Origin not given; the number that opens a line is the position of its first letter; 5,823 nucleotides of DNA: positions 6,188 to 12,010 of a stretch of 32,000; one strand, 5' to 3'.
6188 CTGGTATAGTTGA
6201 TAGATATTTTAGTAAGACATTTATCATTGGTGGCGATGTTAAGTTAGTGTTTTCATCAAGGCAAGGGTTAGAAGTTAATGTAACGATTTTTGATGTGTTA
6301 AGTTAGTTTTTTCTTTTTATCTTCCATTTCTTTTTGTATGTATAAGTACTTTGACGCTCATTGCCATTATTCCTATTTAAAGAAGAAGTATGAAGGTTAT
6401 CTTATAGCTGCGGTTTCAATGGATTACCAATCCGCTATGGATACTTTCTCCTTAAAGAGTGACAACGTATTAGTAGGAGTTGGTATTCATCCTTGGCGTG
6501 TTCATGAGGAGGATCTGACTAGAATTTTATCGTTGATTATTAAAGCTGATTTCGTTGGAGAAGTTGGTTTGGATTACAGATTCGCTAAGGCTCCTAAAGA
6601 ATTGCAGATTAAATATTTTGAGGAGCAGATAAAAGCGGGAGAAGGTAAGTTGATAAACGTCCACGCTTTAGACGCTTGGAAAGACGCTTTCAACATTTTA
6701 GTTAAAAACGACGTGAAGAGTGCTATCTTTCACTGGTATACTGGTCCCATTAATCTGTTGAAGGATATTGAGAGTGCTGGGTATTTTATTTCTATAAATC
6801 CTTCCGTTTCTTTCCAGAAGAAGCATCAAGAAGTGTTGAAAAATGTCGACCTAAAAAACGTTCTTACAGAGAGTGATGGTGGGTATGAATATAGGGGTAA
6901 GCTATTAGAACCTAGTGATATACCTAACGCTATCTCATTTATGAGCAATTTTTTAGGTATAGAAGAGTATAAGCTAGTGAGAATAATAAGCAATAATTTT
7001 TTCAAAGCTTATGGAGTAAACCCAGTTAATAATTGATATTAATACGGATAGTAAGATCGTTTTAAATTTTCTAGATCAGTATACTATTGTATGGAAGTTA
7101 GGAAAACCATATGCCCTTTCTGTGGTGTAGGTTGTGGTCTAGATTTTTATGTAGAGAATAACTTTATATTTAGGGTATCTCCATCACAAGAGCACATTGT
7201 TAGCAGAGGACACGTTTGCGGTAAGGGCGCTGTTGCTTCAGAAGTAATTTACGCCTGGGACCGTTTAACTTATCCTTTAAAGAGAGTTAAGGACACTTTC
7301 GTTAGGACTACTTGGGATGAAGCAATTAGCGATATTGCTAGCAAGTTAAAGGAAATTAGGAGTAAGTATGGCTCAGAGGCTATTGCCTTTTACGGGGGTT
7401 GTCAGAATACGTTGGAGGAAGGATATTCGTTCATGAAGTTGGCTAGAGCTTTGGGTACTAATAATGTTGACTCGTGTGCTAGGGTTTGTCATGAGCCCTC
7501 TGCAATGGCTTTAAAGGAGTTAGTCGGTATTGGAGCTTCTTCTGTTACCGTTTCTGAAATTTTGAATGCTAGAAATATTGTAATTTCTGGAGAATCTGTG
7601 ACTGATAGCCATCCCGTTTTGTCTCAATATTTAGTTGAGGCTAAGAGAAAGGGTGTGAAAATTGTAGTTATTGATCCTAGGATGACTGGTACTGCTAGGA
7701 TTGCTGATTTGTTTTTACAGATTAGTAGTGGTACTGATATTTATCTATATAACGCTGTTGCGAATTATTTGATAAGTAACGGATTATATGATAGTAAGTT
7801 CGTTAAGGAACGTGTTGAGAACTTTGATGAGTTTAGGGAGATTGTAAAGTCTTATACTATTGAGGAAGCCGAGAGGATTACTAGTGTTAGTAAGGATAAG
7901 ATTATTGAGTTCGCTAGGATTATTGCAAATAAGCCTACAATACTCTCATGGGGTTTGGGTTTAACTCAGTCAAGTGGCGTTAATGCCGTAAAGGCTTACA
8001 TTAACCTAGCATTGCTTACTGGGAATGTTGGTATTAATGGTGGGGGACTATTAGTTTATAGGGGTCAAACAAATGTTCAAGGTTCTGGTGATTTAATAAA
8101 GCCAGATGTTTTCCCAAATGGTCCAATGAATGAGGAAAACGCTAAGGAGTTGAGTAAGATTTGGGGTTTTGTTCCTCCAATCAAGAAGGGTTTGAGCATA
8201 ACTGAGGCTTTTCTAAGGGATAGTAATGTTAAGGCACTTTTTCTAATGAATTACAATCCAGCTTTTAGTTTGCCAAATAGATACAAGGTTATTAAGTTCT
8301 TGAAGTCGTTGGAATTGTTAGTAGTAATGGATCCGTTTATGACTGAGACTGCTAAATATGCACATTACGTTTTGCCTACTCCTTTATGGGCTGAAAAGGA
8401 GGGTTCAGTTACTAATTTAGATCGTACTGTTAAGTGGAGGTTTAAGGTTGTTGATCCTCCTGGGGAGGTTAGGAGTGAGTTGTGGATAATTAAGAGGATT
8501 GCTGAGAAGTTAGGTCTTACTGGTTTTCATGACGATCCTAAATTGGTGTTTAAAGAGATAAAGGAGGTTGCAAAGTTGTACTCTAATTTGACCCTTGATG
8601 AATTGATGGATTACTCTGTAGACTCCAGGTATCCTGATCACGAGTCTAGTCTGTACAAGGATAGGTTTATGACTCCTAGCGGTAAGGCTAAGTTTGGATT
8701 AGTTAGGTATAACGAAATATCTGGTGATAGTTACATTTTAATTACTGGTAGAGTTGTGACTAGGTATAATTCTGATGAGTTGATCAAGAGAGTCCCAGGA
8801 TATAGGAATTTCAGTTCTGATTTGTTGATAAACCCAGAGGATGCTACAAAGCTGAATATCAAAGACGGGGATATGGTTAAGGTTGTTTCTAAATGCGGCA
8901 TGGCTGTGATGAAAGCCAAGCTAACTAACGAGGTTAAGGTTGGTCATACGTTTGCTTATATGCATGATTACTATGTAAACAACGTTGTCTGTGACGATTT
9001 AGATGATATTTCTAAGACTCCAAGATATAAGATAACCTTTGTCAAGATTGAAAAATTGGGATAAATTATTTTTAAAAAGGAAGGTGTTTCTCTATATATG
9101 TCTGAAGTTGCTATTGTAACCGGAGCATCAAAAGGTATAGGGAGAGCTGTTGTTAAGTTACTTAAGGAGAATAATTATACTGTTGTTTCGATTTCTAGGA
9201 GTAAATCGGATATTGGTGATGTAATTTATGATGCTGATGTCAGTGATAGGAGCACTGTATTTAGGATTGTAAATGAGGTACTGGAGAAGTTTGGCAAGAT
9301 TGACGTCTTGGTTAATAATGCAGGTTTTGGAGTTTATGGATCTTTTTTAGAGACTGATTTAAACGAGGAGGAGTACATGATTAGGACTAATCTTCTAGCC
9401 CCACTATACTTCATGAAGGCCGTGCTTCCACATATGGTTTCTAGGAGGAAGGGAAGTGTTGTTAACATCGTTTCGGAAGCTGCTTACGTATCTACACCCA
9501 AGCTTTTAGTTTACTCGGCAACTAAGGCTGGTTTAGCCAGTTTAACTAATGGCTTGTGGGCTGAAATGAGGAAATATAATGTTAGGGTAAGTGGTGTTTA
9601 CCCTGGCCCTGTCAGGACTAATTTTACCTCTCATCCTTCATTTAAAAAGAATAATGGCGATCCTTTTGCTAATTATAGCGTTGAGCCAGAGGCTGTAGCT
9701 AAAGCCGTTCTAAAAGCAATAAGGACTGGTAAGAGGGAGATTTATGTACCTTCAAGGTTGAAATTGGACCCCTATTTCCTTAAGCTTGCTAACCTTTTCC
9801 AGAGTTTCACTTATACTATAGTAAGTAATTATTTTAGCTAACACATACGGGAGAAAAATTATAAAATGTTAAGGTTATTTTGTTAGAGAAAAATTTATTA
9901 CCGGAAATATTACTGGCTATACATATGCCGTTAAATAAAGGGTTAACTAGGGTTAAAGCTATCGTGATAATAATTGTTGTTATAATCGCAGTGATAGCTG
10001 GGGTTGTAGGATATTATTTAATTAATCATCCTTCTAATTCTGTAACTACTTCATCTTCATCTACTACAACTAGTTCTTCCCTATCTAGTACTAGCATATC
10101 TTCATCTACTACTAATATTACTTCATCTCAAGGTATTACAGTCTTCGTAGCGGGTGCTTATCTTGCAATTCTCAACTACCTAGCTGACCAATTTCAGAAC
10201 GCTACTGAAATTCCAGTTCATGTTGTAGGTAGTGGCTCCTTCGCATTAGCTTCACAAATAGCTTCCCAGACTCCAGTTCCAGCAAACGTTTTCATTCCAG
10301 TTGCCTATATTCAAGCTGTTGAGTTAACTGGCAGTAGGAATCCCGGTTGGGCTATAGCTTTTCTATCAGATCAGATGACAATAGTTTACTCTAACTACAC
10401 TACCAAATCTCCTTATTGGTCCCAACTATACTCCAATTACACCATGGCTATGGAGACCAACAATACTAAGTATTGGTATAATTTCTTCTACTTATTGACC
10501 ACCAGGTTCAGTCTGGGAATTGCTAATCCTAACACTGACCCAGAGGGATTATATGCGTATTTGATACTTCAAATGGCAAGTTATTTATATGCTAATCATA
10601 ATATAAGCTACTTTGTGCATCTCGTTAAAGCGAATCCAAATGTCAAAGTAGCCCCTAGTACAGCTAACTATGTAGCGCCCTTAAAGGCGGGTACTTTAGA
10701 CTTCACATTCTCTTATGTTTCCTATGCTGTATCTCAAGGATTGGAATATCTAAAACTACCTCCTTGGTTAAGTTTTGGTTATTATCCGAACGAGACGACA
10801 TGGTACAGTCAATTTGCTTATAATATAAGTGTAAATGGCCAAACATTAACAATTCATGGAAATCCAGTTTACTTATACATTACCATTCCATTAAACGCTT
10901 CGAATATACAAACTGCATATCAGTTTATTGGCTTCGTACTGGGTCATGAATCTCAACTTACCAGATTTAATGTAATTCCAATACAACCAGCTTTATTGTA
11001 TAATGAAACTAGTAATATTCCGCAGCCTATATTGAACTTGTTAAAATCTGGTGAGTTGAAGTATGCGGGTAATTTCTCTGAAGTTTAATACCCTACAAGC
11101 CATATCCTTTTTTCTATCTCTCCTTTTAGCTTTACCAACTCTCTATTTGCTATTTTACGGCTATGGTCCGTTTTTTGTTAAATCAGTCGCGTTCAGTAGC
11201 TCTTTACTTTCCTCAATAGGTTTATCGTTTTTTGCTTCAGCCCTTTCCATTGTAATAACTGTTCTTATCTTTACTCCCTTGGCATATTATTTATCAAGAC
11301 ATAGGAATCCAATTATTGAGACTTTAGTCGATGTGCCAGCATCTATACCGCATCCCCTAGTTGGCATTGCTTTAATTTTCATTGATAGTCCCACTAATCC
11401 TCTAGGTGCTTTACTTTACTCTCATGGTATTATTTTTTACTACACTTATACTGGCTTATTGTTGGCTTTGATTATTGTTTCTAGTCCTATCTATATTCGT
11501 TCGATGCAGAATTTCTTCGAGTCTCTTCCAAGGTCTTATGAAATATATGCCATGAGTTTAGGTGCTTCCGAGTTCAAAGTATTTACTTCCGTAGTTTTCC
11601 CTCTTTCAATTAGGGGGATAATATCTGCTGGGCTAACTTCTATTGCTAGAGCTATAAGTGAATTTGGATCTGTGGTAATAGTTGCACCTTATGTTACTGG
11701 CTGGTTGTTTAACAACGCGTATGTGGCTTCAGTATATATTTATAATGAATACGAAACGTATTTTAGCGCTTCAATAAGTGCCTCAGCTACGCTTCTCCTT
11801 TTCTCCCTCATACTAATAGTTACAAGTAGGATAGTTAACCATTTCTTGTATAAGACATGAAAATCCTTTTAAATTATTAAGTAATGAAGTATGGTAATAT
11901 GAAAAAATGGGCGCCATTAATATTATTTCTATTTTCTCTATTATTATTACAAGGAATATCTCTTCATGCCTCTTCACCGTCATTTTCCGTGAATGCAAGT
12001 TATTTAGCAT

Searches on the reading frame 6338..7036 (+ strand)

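Call 49: search_protein_families(library=pfam, proteins=[window:6338-7036:+], max_evalue=0.001)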
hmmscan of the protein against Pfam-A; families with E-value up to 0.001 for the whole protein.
window:6338-7036:+ (232 aa): 1 family
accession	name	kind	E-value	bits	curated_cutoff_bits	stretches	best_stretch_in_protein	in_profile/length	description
PF01026.27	TatD_DNase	-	1e-38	133.6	27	1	5-226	1-253/253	TatD related DNase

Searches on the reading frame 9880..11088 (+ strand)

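Call 49: search_protein_families(library=pfam, proteins=[window:9880-11088:+], max_evalue=0.001)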
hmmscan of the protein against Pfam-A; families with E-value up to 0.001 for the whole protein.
window:9880-11088:+ (402 aa): 2 families
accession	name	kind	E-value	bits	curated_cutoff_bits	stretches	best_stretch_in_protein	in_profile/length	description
PF13531.11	SBP_bac_11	-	1.5e-20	74.4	25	1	86-359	1-218/227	Bacterial extracellular solute-binding protein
PF01547.30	SBP_bac_1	-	5e-14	53.4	26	1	97-359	9-306/307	Bacterial extracellular solute-binding protein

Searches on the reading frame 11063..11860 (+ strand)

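Call 49: search_protein_families(library=pfam, proteins=[window:11063-11860:+], max_evalue=0.001)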
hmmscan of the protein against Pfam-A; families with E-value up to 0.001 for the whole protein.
window:11063-11860:+ (265 aa): 1 family
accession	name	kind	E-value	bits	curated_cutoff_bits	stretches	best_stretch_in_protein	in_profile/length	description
PF00528.27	BPD_transp_1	-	1.1e-14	55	26.4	1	74-258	9-175/184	Binding-protein-dependent transport system inner membrane component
